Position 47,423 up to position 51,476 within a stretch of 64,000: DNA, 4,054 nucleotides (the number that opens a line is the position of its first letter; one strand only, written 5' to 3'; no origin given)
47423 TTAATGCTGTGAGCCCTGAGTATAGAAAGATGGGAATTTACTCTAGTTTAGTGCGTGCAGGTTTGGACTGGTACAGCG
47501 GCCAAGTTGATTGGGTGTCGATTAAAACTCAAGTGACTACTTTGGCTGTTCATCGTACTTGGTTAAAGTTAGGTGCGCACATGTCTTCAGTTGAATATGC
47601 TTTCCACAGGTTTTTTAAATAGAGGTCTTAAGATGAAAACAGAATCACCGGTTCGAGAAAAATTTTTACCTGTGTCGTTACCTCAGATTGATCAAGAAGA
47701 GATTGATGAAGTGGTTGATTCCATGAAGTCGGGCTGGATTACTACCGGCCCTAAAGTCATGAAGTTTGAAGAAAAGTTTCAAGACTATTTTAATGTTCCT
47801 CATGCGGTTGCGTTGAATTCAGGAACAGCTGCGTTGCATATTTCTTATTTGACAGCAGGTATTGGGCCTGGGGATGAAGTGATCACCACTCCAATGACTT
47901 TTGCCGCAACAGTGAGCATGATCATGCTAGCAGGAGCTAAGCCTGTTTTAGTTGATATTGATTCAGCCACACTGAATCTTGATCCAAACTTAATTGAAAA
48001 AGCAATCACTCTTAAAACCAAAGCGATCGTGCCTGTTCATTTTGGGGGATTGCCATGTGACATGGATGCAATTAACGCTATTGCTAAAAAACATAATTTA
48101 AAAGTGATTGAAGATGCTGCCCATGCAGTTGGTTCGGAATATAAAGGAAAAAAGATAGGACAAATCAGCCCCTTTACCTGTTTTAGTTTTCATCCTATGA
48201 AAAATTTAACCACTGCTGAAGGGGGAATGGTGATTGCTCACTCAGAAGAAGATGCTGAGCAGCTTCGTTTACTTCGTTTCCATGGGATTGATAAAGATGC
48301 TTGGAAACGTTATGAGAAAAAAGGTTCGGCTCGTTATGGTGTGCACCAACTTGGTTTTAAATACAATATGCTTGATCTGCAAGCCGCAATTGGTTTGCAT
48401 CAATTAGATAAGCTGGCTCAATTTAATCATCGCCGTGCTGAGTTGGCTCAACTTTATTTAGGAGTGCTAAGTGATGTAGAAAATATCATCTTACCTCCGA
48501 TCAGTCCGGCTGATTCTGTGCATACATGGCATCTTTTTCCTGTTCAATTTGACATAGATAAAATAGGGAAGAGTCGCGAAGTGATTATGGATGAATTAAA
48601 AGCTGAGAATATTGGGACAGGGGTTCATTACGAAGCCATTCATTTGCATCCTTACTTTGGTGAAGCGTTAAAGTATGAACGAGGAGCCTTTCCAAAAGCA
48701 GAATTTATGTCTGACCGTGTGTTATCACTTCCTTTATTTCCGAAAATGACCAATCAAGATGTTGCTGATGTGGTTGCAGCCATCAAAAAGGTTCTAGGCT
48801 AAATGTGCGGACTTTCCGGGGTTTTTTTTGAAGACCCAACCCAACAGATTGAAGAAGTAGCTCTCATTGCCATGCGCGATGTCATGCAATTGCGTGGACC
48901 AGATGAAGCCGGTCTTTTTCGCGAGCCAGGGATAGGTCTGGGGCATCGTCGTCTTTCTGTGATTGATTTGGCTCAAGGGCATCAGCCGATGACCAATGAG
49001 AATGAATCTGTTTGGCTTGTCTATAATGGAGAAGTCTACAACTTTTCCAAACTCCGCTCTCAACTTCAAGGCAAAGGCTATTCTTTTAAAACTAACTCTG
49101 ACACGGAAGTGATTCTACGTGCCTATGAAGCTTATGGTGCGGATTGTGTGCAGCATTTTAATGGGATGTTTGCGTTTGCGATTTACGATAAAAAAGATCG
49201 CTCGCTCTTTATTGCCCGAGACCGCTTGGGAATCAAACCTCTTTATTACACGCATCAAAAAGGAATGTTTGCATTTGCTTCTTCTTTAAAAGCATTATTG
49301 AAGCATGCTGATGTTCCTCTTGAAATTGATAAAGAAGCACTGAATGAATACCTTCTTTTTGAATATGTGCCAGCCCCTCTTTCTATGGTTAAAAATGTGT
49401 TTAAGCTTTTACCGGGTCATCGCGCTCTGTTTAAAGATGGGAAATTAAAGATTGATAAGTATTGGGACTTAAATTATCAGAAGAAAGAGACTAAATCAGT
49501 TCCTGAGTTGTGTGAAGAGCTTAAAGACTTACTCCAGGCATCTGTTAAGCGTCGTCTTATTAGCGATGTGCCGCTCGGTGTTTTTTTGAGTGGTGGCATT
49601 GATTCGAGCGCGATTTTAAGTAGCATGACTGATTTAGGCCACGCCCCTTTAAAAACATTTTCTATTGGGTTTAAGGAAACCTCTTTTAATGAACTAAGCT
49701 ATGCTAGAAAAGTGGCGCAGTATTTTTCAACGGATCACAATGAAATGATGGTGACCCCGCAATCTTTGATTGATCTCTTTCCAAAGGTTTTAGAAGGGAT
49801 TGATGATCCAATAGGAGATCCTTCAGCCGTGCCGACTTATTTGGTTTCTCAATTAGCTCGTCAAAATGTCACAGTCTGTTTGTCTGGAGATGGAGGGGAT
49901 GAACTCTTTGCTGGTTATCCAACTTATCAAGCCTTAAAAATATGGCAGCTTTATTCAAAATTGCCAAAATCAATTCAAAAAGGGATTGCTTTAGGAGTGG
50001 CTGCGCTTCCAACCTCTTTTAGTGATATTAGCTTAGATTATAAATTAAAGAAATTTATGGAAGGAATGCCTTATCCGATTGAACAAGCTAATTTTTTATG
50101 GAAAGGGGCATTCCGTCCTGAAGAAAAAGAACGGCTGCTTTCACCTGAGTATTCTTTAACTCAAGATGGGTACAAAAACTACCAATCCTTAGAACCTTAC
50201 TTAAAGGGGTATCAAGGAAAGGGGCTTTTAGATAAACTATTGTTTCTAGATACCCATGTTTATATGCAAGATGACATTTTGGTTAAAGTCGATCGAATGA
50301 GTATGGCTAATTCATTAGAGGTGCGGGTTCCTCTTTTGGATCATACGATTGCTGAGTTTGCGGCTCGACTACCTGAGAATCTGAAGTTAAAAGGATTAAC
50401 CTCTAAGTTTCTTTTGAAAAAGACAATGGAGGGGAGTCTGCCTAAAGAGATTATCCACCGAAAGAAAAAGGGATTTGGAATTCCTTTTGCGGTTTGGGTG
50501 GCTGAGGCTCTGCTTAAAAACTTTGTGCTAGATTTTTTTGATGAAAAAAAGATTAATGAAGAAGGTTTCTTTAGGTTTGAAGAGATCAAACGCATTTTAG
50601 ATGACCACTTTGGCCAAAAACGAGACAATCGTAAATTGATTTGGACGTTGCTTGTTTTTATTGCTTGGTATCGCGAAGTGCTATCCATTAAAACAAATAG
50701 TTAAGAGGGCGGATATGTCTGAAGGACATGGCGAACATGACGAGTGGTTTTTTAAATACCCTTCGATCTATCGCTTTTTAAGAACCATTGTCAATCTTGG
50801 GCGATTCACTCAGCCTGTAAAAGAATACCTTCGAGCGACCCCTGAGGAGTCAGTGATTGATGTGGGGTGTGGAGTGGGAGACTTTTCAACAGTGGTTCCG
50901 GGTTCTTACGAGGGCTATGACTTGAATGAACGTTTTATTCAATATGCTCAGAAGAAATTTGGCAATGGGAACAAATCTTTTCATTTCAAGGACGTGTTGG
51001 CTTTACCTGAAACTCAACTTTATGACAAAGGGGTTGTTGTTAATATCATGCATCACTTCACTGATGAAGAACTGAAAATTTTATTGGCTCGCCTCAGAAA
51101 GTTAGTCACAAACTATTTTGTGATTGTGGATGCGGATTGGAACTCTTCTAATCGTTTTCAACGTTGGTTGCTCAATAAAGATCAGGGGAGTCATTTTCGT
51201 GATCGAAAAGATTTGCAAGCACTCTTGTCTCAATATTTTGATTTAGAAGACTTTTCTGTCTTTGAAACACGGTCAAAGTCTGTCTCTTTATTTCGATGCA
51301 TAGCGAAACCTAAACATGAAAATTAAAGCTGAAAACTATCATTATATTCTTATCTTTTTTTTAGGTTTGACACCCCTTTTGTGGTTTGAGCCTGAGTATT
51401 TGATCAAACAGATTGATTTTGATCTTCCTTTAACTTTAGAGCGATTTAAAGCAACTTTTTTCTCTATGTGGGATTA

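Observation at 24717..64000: ~39-kb surface-glycan biosynthesis island combining several pathways and unusual tailoring enzymes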

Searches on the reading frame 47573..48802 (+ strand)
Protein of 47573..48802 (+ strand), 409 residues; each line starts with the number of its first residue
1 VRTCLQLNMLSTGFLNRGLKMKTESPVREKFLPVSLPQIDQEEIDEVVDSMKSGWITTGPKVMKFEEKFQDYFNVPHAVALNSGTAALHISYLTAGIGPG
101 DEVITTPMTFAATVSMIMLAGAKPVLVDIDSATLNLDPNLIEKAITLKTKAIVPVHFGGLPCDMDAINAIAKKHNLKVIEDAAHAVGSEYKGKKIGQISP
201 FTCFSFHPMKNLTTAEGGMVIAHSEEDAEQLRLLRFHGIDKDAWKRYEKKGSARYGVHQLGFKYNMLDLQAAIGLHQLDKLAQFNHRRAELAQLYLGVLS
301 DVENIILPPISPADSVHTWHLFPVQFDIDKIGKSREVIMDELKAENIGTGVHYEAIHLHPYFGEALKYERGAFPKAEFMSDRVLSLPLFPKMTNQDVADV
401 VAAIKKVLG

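Call 5: search_protein_families(library=pfam, proteins=[window:47573-48802:+])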
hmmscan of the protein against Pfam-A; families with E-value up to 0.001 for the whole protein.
window:47573-48802:+ (409 aa): 5 families
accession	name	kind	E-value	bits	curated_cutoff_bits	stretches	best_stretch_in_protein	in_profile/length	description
PF01041.23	DegT_DnrJ_EryC1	-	4.2e-134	447.8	19.8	1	38-404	2-359/360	DegT/DnrJ/EryC1/StrS aminotransferase family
PF01212.27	Beta_elim_lyase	-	1.1e-07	31.9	27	1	60-187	32-174/288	Beta-eliminating lyase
PF00155.27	Aminotran_1_2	-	1.5e-06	28.1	19.7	1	62-188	44-192/361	Aminotransferase class I and II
PF01053.26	Cys_Met_Meta_PP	-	4.2e-06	26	27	1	60-185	52-177/381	Cys/Met metabolism PLP-dependent enzyme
PF00266.25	Aminotran_5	-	0.00068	19.1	21.5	0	61-189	44-183/371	Aminotransferase class-V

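Call 14: search_protein_families(library=ncbifam, proteins=[window:47573-48802:+], max_evalue=0.01)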
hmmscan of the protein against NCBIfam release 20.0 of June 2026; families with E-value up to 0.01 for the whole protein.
window:47573-48802:+ (409 aa): 38 families (the best 25 are shown)
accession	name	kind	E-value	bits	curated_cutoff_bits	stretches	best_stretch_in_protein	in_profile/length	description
NF008658.2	PRK11658.1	equivalog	3.9e-127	424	631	1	29-408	2-377/379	UDP-4-amino-4-deoxy-L-arabinose aminotransferase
TIGR03588.1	PseC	equivalog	7.1e-119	397.1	423.5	1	32-408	2-380/380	UDP-4-amino-4,6-dideoxy-N-acetyl-beta-L-altrosamine transaminase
NF008687.0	PRK11706.1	equivalog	3.1e-80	269.7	375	1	33-407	3-373/375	dTDP-4-amino-4,6-dideoxygalactose transaminase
TIGR04181.1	NHT_00031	hypoth_equivalog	4.5e-73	246.2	420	1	33-387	2-357/359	LegC family aminotransferase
TIGR02379.1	ECA_wecE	subfamily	6.2e-68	229.3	434.85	1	32-407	2-374/376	dTDP-4-amino-4,6-dideoxy-D-glucose transaminase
NF011936.0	PRK15407.1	equivalog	1.3e-61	208.7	423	1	28-408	33-436/440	lipopolysaccharide biosynthesis protein RfbH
TIGR04427.1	PLP_DesI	equivalog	1.2e-52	179.3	650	1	49-405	40-380/390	dTDP-4-dehydro-6-deoxyglucose aminotransferase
NF004621.0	PRK05957.1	equivalog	4.7e-10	38.8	498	1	79-185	92-203/389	pyridoxal phosphate-dependent aminotransferase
NF005816.0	PRK07682.1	equivalog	9.4e-09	34.4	620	1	85-185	100-206/390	aminotransferase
NF005817.0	PRK07683.1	equivalog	8.3e-08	31.3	575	1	79-169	93-185/387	aminotransferase A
NF006488.0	PRK08912.1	equivalog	4.8e-07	29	498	1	78-153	89-164/387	aminotransferase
NF004770.0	PRK06108.1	subfamily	4.9e-07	28.9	422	1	67-181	88-209/396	pyridoxal phosphate-dependent aminotransferase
NF041364.1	GntC_guanitoxin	equivalog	5.6e-07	28.8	415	1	76-183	60-175/356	guanitoxin biosynthesis PLP-dependent (S)-gamma-hydroxy-L-arginine cyclodehydratase GntC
NF004975.0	PRK06348.1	equivalog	2.6e-06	26.7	549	1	82-182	93-202/384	pyridoxal phosphate-dependent aminotransferase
NF006096.0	PRK08248.1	equivalog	1.4e-05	23.9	726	1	65-185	69-189/431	homocysteine synthase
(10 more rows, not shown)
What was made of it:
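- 47573..48802 (+): ArnB-like UDP-4-amino-4-deoxy-pentose aminotransferase. NCBIfam ArnB, 424 bits against a cutoff of 631 (call 14).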

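Call 42: search_solved_structures(query=window:47573-48802:+, max_evalue=1e-30)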
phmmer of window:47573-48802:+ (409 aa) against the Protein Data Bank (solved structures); distinct sequences matched with E-value up to 1e-30: 51.
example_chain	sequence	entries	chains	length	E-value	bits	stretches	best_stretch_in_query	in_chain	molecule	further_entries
8sng_A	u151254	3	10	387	9.1e-105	354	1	30-407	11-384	UDP-4-amino-4-deoxy-L-arabinose--oxoglutarate aminotransferase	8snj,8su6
1mdo_A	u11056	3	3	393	1.2e-98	333.8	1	25-409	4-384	ArnB aminotransferase | UDP-4-amino-4-deoxy-L-arabinose--oxoglutarate aminotransferase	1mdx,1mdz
4oca_A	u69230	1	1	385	7.6e-98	331.2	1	25-409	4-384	UDP-4-amino-4-deoxy-L-arabinose--oxoglutarate aminotransferase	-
4lc3_A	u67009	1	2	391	2.2e-86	293.5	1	29-407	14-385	Putative UDP-4-amino-4-deoxy-l-arabinose--oxoglutarate aminotransferase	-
6ewj_A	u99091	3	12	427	3.6e-68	233.5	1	32-407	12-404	Putative capsular polysaccharide biosynthesis protein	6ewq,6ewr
3bn1_A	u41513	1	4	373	2e-67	231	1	33-408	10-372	Perosamine synthetase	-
3dr7_A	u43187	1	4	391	2.3e-67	230.8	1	33-408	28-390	Putative perosamine synthetase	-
3dr4_A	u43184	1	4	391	1.6e-66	228.1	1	33-408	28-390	Putative perosamine synthetase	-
7b0m_AAA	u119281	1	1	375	9.2e-64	219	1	37-401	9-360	Sugar aminotransferase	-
3frk_A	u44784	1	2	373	5.7e-63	216.4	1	48-403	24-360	QdtB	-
3uwc_A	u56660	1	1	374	6.8e-62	212.8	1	45-405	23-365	Nucleotide-sugar aminotransferase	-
7b0d_A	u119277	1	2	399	2.5e-61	211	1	41-400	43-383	Glutamine--scyllo-inositol transaminase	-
2oga_A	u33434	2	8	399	1.9e-59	204.7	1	43-405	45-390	Transaminase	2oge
9bgp_A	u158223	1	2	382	8.3e-57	196.1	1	33-408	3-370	aminotransferase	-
9bgr_A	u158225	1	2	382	5.7e-56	193.3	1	33-408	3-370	aminotransferase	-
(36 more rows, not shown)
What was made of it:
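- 47573..48802 (+): The four best PDB hits are all ArnB (9e-105 to 2e-86); the next family scores 4e-68 (call 42).
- On Arn (L-Ara4N) pathway: The four best PDB hits are ArnB, 9e-105 to 2e-86 (call 42).
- Closest known: Arn. Same: An ArnB-like aminotransferase; ArnB is its closest solved relative (call 42).
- ArnB is the closest solved relative of 47573-48802 by a wide margin (call 42).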

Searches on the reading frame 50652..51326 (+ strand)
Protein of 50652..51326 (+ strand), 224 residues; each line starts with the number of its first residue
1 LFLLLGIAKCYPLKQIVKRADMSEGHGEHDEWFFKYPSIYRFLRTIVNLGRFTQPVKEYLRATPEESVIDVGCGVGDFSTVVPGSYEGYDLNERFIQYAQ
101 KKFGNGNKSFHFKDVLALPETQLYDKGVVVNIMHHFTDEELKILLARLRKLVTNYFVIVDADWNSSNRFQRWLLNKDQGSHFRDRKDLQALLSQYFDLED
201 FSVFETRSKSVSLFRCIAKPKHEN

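Call 5: search_protein_families(library=pfam, proteins=[window:50652-51326:+])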
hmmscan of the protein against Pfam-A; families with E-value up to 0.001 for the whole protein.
window:50652-51326:+ (224 aa): 5 families
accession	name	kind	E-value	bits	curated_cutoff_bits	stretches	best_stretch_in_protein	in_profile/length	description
PF13649.12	Methyltransf_25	-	1.7e-08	35.5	27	1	68-152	1-93/97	Methyltransferase domain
PF13489.12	Methyltransf_23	-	8.5e-07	29.3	27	1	62-194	20-156/164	Methyltransferase domain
PF13847.12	Methyltransf_31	-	1e-06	29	27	1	64-162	3-113/145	Methyltransferase domain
PF08242.18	Methyltransf_12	-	1.5e-05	26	30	1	69-153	1-93/98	Methyltransferase domain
PF08241.18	Methyltransf_11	-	0.00058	20.9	21.2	1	69-150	1-85/95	Methyltransferase domain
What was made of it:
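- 50652..51326 (+): Class I SAM methyltransferase. Pfam Methyltransf_25, _23 and _31 (call 5).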

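Call 14: search_protein_families(library=ncbifam, proteins=[window:50652-51326:+], max_evalue=0.01)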
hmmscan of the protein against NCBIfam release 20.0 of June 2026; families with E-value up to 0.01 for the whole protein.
window:50652-51326:+ (224 aa): 10 families
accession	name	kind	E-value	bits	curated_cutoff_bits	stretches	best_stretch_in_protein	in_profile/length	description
NF004851.0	PRK06202.1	equivalog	1.8e-06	27.6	243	1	52-160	48-166/237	hypothetical protein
TIGR02021.1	BchM-ChlM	equivalog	2e-06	27.4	158.9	1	66-172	56-167/218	magnesium protoporphyrin IX methyltransferase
NF043040.1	corrin_prot_MT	hypoth_equivalog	4.4e-05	23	180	1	42-172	17-160/216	corrinoid protein-associated methyltransferase CpaM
NF045823.1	PthPhpthDimycoMt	equivalog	0.00045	19.5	300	1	68-173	70-179/256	phthiotriol/phenolphthiotriol dimycocerosates methyltransferase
TIGR04345.1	ovoA_Cterm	equivalog_domain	0.0012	18.5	170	0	53-106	30-86/242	putative 4-mercaptohistidine N1-methyltransferase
NF045825.1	FAmtase_mtf2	equivalog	0.0019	17.4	400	1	67-172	61-170/248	fatty-acid O-methyltransferase Mtf2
TIGR01934.1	MenG_MenH_UbiE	subfamily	0.002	17.5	158.35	1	60-119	35-101/223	ubiquinone/menaquinone biosynthesis methyltransferase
TIGR02072.1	BioC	equivalog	0.0054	16.6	184.95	0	60-198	31-173/244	malonyl-ACP O-methyltransferase BioC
TIGR00755.1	ksgA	equivalog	0.0077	15.6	171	0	52-133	17-103/256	16S rRNA (adenine(1518)-N(6)/adenine(1519)-N(6))-dimethyltransferase RsmA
NF040703.1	cyclopro_CfaB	exception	0.0092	14.8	650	0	59-154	154-257/393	C17 cyclopropane fatty acid synthase CfaB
